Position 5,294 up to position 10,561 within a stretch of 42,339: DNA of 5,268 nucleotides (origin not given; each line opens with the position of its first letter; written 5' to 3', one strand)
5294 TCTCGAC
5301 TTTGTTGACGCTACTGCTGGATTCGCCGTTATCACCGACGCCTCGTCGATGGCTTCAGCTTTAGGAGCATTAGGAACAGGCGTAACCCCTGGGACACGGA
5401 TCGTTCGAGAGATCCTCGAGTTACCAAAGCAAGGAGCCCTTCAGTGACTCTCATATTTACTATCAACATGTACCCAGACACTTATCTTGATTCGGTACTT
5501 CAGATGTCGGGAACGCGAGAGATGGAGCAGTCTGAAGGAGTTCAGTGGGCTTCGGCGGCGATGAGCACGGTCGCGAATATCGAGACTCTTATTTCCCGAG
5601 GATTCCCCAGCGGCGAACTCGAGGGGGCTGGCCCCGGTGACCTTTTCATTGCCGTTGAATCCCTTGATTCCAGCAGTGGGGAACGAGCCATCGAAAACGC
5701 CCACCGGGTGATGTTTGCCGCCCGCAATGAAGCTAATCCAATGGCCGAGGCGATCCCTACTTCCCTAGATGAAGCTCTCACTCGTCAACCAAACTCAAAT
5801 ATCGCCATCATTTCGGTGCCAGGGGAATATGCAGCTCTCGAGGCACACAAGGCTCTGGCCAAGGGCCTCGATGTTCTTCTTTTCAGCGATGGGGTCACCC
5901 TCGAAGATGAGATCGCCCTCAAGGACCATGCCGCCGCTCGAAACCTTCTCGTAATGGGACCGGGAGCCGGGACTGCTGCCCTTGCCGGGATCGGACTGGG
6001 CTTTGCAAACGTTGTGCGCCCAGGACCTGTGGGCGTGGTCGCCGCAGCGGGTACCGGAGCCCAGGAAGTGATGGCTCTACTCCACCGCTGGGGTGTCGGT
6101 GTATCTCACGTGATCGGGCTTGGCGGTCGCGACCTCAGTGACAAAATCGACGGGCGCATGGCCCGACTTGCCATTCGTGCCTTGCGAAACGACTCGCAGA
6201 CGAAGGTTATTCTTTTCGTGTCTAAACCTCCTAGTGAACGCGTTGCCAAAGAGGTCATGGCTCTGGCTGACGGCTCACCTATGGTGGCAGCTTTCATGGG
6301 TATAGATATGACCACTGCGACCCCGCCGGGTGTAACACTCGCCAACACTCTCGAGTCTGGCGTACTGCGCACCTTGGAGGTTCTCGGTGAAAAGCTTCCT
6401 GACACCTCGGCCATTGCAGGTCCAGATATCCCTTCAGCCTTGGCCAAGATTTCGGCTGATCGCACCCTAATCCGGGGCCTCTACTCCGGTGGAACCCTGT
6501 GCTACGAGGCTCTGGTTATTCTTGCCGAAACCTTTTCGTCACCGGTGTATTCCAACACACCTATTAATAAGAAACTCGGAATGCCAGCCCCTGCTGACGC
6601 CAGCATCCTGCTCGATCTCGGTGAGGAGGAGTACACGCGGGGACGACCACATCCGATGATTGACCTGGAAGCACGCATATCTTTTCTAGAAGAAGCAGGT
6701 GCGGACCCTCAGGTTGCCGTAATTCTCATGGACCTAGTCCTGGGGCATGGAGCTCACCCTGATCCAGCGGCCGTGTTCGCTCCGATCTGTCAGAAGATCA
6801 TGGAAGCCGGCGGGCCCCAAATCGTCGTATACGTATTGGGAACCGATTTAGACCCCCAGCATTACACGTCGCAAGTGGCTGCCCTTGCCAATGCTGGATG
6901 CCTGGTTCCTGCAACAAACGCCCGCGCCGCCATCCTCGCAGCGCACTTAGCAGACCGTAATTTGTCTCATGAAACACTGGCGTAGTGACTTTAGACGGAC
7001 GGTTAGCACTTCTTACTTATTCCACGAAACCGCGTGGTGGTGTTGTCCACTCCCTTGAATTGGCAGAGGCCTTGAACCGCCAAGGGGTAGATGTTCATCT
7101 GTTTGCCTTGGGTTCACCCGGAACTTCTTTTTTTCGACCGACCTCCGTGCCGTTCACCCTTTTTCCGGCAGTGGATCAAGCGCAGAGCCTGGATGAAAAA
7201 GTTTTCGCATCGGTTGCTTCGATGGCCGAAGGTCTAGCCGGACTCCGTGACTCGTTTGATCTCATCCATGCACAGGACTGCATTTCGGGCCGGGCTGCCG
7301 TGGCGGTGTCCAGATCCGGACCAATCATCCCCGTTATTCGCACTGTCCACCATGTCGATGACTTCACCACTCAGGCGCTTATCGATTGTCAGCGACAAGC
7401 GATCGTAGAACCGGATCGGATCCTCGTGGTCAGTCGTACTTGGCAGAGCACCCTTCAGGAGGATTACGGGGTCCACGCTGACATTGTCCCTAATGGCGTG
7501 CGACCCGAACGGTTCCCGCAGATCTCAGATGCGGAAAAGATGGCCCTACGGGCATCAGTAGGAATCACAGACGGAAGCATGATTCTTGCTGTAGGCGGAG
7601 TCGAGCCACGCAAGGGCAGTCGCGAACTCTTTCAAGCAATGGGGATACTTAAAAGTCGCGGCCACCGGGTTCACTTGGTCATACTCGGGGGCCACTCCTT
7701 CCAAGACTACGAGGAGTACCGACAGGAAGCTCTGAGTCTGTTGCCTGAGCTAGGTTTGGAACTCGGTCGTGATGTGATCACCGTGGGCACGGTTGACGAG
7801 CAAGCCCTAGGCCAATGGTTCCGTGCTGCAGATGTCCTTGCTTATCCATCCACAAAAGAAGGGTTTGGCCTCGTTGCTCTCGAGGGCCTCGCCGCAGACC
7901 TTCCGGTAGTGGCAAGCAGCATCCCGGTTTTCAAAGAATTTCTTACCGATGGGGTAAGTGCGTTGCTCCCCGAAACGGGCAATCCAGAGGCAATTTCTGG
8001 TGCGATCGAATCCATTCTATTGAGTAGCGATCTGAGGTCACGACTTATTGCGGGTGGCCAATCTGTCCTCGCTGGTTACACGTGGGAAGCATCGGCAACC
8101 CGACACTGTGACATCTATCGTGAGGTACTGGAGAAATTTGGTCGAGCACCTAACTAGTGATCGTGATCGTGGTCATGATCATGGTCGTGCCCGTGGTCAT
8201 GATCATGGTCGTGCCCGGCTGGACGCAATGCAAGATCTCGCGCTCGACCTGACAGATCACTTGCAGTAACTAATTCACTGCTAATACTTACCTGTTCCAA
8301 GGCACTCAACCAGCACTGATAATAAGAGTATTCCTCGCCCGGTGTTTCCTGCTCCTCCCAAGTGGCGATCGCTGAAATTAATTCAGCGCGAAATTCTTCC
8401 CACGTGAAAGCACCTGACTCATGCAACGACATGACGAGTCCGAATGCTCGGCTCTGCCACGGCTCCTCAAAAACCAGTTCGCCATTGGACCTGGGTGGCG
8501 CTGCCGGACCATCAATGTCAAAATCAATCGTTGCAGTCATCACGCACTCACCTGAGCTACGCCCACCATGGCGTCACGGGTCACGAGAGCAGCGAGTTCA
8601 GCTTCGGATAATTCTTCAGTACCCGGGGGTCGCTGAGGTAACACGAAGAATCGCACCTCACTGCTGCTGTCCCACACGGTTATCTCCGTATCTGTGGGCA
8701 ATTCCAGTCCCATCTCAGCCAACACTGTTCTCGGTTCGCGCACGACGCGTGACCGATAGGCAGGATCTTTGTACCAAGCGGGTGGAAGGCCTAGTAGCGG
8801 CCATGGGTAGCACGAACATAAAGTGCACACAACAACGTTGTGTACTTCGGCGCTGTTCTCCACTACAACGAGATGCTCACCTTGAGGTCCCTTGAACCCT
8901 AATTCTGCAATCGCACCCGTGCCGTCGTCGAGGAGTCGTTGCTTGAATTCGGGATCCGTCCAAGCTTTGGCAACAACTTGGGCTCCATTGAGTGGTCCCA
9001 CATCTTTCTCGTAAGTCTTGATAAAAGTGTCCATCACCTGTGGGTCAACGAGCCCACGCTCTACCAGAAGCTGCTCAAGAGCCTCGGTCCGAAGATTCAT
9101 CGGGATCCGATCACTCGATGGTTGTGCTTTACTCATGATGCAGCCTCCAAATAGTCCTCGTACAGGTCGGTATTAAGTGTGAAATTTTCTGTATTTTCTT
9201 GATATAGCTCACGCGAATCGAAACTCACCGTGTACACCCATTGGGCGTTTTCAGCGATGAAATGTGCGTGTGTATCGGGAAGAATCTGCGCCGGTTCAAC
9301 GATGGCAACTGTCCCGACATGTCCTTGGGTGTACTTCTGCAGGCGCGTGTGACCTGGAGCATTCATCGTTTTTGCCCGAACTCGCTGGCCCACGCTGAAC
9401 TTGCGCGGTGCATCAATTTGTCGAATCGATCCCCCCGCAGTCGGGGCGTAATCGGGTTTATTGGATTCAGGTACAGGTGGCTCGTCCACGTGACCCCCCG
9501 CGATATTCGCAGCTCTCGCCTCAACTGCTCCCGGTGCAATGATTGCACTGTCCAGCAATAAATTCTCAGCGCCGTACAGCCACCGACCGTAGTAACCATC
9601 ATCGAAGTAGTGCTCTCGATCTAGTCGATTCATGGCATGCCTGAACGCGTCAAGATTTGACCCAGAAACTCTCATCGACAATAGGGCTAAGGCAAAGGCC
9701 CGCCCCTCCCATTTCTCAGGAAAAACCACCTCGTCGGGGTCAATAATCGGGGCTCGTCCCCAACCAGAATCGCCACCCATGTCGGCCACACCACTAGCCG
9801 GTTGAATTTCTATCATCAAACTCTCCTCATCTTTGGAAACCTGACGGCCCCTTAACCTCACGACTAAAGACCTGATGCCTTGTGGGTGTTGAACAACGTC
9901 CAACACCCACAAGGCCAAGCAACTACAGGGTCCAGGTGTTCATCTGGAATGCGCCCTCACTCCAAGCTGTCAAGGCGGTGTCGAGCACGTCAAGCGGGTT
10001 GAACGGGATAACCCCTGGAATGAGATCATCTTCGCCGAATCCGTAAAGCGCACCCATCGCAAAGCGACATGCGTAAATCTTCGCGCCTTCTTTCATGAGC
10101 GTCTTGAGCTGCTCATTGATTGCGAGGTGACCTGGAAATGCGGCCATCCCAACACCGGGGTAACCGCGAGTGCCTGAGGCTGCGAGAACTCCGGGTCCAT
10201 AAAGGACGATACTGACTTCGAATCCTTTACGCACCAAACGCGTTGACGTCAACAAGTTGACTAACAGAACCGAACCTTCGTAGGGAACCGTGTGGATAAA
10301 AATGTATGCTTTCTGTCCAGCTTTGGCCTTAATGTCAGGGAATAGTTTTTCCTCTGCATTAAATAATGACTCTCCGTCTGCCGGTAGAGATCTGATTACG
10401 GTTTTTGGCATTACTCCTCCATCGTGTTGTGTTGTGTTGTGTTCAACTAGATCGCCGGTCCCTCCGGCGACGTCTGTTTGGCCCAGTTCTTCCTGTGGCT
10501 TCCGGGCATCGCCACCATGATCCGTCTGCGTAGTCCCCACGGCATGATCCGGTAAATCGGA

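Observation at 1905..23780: About 22 kb accessory island: a rebuilt Nit1C / MSMEG_0565-0572-type nitrogen-starvation cluster fused to nitrile-hydratase, carbamoyl-phosphate and C-N-lyase modules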

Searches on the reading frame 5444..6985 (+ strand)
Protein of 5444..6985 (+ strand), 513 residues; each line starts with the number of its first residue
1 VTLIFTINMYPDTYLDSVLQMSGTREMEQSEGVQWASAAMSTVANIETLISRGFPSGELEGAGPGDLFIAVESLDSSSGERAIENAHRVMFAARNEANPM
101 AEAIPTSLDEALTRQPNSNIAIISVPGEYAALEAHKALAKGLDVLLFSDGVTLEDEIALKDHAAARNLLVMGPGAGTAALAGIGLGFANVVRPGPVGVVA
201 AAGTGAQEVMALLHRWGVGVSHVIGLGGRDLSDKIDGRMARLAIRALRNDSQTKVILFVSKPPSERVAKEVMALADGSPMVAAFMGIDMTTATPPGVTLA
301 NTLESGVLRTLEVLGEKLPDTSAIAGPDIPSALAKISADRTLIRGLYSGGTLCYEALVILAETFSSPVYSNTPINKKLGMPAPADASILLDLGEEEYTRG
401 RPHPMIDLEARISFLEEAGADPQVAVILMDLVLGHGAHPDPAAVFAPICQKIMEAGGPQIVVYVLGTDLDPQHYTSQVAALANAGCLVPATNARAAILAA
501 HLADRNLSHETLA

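Call 3: search_protein_families(library=ncbifam, proteins=[window:5444-6985:+], max_evalue=0.001)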
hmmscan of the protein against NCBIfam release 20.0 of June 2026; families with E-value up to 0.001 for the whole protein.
window:5444-6985:+ (513 aa): 3 families
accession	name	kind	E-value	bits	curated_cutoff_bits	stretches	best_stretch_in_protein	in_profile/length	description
NF004760.0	PRK06091.1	subfamily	1e-120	403.9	433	1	11-508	8-498/555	acyl-CoA synthetase FdrA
NF004230.0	PRK05678.1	equivalog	1.7e-16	60.3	336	1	107-260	56-208/291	succinate--CoA ligase subunit alpha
TIGR01019.1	sucCoAalpha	subfamily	9.1e-15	54.8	353.2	1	108-260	55-206/286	succinate--CoA ligase subunit alpha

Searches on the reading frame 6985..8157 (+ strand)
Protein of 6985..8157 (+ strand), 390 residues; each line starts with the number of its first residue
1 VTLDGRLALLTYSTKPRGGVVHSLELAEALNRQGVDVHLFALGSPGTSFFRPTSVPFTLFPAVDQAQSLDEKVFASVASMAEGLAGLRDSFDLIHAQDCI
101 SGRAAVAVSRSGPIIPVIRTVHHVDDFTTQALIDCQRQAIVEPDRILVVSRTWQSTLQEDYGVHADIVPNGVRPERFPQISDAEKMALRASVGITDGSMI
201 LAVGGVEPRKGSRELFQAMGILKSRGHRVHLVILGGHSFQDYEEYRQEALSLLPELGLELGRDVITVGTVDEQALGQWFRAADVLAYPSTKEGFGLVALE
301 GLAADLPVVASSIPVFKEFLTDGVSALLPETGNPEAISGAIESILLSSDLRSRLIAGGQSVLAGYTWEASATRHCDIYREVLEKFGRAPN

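Call 3: search_protein_families(library=ncbifam, proteins=[window:6985-8157:+], max_evalue=0.001)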
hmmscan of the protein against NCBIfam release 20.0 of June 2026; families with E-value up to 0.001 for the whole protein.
window:6985-8157:+ (390 aa): 27 families (the best 25 are shown)
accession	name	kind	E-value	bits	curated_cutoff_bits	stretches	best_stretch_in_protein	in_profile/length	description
TIGR04047.1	MSMEG_0565_glyc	hypoth_equivalog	2.1e-112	375.9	259.85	1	6-380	1-373/373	MSMEG_0565 family glycosyltransferase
TIGR03449.1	mycothiol_MshA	equivalog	8.4e-29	100.7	462.5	1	67-382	78-404/406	D-inositol-3-phosphate glycosyltransferase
NF041876.1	EPS_EpsE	equivalog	1.8e-23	83.4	400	1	197-371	214-386/389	exopolysaccharide biosynthesis GT4 family glycosyltransferase EpsE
TIGR04157.1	glyco_rSAM_CFB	subfamily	1e-19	70.9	400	1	136-327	163-346/406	TIGR04157 family glycosyltransferase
TIGR02149.1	glgA_Coryne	subfamily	6e-19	68.4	302.4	1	136-382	138-391/391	glycogen synthase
NF047684.1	TeichurnBiosyTuaC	equivalog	7.2e-19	68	550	1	88-382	106-390/391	teichuronic acid biosynthesis protein TuaC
TIGR03999.1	thiol_BshA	equivalog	2.1e-18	66.4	273.7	1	7-382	3-374/375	N-acetyl-alpha-D-glucosaminyl L-malate synthase BshA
TIGR04063.1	stp3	hypoth_equivalog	1.3e-17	63.8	442.05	1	166-382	183-396/397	TIGR04063 family PEP-CTERM/XrtA system glycosyltransferase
NF012028.0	PRK15484.1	subfamily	1.6e-17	63.7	618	1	151-375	152-372/380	lipopolysaccharide N-acetylglucosaminyltransferase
NF053787.1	GlcN_PG_synth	equivalog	8e-17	61.1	480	1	144-382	145-360/361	N-acetylglucosaminyl phosphatidylglycerol synthase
NF038295.1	EPS_HpsP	equivalog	3.4e-15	55.9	550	1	156-381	167-387/388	hormogonium polysaccharide biosynthesis glycosyltransferase HpsP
TIGR03088.1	stp2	hypoth_equivalog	1e-14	54.4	409.05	1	146-382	140-374/374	TIGR03088 family PEP-CTERM/XrtA system glycosyltransferase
NF038255.1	exopoly_VpsD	equivalog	2.1e-13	49.9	300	1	121-318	137-319/381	VpsD family glycosyltransferase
NF053513.1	Gtran_IagA_BgsA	equivalog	5.1e-12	45.4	460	1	150-380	112-330/333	LTA glycolipid anchor biosynthesis glycosyltransferase, IagA/BgsA family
NF038229.1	Glyco4_Geo_Pelo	equivalog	2.3e-11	43.3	400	1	93-382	61-337/338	GPMC system family 4 glycosyltransferase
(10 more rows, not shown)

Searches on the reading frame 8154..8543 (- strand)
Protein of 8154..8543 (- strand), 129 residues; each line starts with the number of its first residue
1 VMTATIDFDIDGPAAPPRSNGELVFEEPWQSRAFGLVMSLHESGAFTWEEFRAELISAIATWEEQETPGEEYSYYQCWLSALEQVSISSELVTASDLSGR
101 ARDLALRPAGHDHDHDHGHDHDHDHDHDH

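Call 3: search_protein_families(library=ncbifam, proteins=[window:8154-8543:-], max_evalue=0.001)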
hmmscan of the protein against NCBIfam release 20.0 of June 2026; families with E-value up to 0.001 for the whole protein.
window:8154-8543:- (129 aa): 2 families
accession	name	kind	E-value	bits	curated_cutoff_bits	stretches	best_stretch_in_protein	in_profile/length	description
TIGR03889.1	nitrile_acc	equivalog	1.9e-21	75.8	46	1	25-96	1-72/74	nitrile hydratase accessory protein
TIGR03888.1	nitrile_beta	equivalog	3.2e-09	37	152.2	1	20-109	21-103/226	nitrile hydratase subunit beta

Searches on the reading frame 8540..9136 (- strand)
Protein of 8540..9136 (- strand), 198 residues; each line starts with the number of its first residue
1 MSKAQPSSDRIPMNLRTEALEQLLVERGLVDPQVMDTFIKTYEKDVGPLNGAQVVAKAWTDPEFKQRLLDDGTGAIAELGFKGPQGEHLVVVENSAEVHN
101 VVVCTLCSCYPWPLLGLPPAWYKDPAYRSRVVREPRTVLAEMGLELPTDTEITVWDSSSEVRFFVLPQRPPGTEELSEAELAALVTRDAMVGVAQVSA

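Call 3: search_protein_families(library=ncbifam, proteins=[window:8540-9136:-], max_evalue=0.001)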
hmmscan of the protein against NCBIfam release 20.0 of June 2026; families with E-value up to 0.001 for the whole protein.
window:8540-9136:- (198 aa): 7 families
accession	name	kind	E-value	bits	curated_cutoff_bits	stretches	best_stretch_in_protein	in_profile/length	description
TIGR01323.1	nitrile_alph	equivalog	6.7e-92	306.2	249.85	1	13-196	3-186/189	nitrile hydratase subunit alpha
TIGR03887.1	thiocyan_alph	equivalog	3.4e-57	193.5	291.45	1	15-194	8-195/200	thiocyanate hydrolase subunit gamma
TIGR03793.1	leader_NHLP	domain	1.3e-22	79.5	50.9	2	123-183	15-73/77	NHLP leader peptide family RiPP precursor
TIGR04351.1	TOMM_nitrile_2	subfamily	3.9e-11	42.3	65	2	52-87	3-38/48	TIGR04351 family putative TOMM peptide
NF038399.1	NH_RiPP_Os17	domain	3.1e-09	36.8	40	1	53-81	5-33/63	Os1348 family NHLP clan protein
TIGR03795.1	RNP_Burkhold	subfamily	0.0001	22.5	41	0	53-100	19-67/114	BMA_0021/BMA_0022 family TOMM bacteriocin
TIGR03898.1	lanti_MRSA_kill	subfamily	0.00025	21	23.5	0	166-184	23-41/44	mersacidin/lichenicidin family type 2 lantibiotic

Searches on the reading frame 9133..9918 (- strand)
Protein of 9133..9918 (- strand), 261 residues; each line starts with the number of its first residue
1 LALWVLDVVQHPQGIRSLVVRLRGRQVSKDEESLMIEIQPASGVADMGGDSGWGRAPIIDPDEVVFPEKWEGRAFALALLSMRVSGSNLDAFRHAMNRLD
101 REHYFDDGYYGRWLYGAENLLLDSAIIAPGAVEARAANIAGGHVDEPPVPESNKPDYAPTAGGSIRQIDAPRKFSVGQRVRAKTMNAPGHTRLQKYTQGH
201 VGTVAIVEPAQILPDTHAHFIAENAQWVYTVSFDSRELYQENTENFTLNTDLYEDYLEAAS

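Call 3: search_protein_families(library=ncbifam, proteins=[window:9133-9918:-], max_evalue=0.001)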
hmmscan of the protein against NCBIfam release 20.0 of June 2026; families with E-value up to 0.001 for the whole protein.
window:9133-9918:- (261 aa): 1 family
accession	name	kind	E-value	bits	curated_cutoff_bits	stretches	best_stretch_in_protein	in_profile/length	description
TIGR03888.1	nitrile_beta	equivalog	1.4e-43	149.4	152.2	1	43-260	3-226/226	nitrile hydratase subunit beta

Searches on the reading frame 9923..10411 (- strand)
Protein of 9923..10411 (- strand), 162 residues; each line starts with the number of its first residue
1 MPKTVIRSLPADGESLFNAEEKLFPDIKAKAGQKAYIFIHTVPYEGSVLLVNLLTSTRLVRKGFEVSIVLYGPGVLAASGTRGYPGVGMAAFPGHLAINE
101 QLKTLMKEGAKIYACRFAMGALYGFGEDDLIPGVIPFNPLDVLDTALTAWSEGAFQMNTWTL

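Call 40: search_solved_structures(query=window:9923-10411:-, max_evalue=1)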
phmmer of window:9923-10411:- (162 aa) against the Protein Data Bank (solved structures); distinct sequences matched with E-value up to 1: 81 (the best 60 are shown).
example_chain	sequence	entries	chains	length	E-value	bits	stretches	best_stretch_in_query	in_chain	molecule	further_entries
5leb_A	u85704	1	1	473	5.4e-11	45.9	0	44-113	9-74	DDD_D12_06_D12_06_D12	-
5le2_A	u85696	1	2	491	3e-10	43.5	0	44-113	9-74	DDD_D12_15_D12_15_D12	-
5lec_A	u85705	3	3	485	5.2e-10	42.7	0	44-112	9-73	DDD_D12_12_D12_12_D12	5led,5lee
5le4_A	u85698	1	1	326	1e-07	35.3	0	44-112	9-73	DD_D12_11_D12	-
5le7_A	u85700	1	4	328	1.9e-07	34.4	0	44-113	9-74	DD_D12_13_D12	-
5le8_A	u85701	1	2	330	2.3e-07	34.2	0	44-113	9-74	DD_D12_15_D12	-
5le6_A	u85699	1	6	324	2.8e-07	33.9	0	44-113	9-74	DD_D12_09_D12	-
5le3_A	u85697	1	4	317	3e-07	33.8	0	44-113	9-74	DD_D12_09_D12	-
5lw1_A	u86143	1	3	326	3.2e-06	30.4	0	73-114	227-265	DD_232_11_D12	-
5lem_A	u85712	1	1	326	2.5e-05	27.5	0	44-114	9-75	DD_Off7_11_3G124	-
6f5e_A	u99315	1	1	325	3e-05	27.3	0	44-112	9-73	DD_D12_10_47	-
6sa8_A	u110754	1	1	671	4.3e-05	26.7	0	69-114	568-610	ring-like DARPin-Armadillo fusion H83_D01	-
5lel_A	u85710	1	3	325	4.4e-05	26.7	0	44-114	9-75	DD_Off7_10_3G124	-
5lea_A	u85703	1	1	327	4.6e-05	26.6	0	44-114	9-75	DD_Off7_12_3G124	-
5le9_A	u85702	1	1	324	6.7e-05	26.1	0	44-112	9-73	DD_Off7_09_3G124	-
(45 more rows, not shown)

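Call 82: predict_structure(protein=window:9923-10411:-)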
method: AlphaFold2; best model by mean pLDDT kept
length: 162 residues; sequences in the alignment: 1
mean_pLDDT: 33.1   pTM: 0.29
mean pLDDT of the five models: 33.1, 32.9, 30.6, 28.8, 27.7
residues with pLDDT >= 90: 0; 70-90: 0; 50-70: 6; < 50: 156
segments of 3 or more residues with pLDDT < 50: 1-99, 109-162
pLDDT, mean of each block of 10 residues (from residue 1): 23 30 34 33 32 36 39 32 27 41 49 35 28 28 40 27 21
secondary structure, 60 per line:
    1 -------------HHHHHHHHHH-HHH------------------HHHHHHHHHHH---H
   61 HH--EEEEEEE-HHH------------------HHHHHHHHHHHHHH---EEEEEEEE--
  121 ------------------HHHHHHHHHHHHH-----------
elements in order: H14-23 H46-56 E65-71 H94-107 E111-118 H139-151

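Call 84: search_solved_structures(query=A2, max_evalue=1, show_alignments=2)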
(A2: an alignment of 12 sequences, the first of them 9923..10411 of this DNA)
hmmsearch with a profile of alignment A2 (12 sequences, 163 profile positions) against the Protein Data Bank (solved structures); distinct sequences matched with E-value up to 1: 3.
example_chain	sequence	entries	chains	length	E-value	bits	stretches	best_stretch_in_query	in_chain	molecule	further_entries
3mc3_A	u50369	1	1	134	0.22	14.3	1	108-152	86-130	DsrE/DsrF-like family protein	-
3i42_A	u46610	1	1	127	0.39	13.6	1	60-115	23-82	Response regulator receiver domain protein (CheY-like)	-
2y1l_E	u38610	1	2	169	0.58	13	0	54-119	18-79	DARPIN-8.4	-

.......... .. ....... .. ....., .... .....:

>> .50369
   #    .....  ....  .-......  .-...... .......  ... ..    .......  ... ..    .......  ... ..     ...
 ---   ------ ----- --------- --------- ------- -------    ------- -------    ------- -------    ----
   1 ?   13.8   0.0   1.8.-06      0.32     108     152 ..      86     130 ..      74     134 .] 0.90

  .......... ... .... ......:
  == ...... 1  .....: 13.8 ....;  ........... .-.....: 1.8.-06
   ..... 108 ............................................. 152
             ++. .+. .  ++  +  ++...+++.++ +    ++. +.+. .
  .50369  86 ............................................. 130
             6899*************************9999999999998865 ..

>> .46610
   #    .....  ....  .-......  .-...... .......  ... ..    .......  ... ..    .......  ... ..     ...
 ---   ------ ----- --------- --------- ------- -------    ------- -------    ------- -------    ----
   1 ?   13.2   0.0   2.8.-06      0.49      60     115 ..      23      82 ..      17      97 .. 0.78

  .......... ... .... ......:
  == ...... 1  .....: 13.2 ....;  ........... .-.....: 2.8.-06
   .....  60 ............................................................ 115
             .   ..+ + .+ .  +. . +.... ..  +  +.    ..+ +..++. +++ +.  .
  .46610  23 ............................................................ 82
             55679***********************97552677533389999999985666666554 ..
